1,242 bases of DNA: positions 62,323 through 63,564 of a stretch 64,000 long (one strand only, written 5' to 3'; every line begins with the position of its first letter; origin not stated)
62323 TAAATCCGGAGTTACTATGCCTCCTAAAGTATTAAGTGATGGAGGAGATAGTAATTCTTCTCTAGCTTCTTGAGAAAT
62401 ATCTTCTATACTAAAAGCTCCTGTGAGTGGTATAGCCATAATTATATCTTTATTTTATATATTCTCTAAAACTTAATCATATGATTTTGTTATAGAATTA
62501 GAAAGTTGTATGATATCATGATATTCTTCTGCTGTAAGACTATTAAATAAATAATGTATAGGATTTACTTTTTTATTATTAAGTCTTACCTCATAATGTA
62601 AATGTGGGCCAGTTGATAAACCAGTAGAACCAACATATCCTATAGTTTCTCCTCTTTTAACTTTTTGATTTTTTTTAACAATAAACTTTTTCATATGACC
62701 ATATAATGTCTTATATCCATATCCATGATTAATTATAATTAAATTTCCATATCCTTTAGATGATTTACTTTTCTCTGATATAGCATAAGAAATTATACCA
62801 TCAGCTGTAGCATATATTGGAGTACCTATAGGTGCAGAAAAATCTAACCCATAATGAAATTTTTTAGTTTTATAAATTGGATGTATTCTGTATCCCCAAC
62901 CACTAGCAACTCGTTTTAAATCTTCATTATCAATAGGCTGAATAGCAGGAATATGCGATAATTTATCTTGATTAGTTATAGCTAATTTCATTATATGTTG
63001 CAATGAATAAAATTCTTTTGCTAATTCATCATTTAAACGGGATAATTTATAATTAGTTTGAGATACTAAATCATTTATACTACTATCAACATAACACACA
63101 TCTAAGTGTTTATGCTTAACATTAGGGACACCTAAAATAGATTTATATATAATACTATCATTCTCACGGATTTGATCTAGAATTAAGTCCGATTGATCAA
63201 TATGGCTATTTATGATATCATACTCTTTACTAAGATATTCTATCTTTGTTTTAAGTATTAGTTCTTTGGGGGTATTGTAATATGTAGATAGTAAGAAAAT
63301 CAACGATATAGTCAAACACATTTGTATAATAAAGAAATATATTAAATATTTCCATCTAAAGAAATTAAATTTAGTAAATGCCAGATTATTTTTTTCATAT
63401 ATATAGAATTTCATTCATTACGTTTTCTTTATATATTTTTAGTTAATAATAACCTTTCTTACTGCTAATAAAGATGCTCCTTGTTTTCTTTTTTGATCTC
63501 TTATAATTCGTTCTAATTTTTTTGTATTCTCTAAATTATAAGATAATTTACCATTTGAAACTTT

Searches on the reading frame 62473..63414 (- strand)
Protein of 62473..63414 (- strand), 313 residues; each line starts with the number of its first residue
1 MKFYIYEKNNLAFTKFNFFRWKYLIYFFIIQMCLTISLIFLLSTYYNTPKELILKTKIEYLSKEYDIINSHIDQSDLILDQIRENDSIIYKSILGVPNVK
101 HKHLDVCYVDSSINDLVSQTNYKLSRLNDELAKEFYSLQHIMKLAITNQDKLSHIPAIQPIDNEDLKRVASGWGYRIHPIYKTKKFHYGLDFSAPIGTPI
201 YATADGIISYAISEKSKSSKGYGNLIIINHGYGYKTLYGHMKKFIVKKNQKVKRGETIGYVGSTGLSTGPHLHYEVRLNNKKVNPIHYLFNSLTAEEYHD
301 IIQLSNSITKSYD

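Call 78: search_protein_families(library=pfam, proteins=[window:62473-63414:-], max_evalue=0.001)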
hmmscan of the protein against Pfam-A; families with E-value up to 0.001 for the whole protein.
window:62473-63414:- (313 aa): 1 family
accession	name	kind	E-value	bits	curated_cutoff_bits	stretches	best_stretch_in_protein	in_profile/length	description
PF01551.29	Peptidase_M23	-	6.5e-36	122.9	28.7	1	185-285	1-96/96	Peptidase family M23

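Call 79: search_protein_families(library=phrogs, proteins=[window:62473-63414:-], max_evalue=0.001)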
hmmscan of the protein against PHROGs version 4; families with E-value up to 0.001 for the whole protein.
window:62473-63414:- (313 aa): 27 families (the best 25 are shown)
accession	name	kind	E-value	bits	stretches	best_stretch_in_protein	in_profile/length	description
phrog_6700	-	lysis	1.2e-31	109.7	1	137-290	2600-2725/2898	endolysin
phrog_7767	-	other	1e-28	101.4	1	168-297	5-127/194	metallo-endopeptidase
phrog_14988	-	other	1.8e-28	101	1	178-287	24-137/272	peptidase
phrog_10030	-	tail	2.2e-25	89.2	1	184-290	1911-2019/2105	tail length tape measure protein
phrog_3578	-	lysis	7.6e-24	85.8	1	120-289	171-356/405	endolysin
phrog_37190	-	other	2.7e-23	83.7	1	169-289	123-238/244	peptidase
phrog_28672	-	other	1.3e-22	81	1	170-279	277-376/397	metallo-endopeptidase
phrog_16615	-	other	3.2e-22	80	1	177-287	409-515/529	peptidase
phrog_3084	-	lysis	8.1e-22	78.8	1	159-278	4-118/468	endolysin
phrog_880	-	lysis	7.8e-21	75.9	1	171-278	19-121/435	endolysin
phrog_28394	-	unknown function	1.5e-19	71.3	1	187-289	203-300/303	-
phrog_1067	-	head and packaging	2.6e-19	70.2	1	170-283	742-851/991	minor head protein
phrog_21656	-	other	4.7e-19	68.9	1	182-289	632-743/1022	peptidase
phrog_4070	-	tail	4.3e-18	65.8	1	183-289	621-727/989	tail length tape measure protein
phrog_36429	-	unknown function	1.2e-16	60.7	1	181-289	124-233/1159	-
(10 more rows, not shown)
